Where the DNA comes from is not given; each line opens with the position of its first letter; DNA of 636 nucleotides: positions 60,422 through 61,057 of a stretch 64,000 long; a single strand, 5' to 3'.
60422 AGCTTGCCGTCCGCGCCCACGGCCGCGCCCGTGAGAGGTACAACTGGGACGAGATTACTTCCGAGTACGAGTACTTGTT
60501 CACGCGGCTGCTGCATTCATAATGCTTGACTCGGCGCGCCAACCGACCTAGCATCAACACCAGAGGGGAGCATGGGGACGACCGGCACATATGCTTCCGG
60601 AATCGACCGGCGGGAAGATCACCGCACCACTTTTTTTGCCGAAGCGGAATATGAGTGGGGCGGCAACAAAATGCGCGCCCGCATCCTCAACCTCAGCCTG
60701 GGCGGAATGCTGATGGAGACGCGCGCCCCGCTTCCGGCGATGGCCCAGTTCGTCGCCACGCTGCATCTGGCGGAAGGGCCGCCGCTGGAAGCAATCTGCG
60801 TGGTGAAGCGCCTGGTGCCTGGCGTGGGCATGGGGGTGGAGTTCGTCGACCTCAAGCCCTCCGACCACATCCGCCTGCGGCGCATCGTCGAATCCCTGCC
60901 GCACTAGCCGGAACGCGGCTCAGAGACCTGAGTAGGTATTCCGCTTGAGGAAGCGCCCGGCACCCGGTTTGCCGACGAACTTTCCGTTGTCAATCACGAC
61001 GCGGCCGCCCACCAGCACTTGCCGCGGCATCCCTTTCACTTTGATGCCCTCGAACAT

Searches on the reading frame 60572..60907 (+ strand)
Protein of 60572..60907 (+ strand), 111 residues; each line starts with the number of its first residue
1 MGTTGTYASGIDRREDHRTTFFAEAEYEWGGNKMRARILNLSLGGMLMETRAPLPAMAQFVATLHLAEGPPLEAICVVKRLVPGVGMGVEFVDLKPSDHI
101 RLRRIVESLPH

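Call 46: search_protein_families(library=pfam, proteins=[window:60572-60907:+], max_evalue=0.001)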
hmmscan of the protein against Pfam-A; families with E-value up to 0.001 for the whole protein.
window:60572-60907:+ (111 aa): 1 family
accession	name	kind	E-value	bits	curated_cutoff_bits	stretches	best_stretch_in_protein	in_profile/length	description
PF07238.19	PilZ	-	8.1e-10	39.4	22.5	1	12-107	1-101/102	PilZ domain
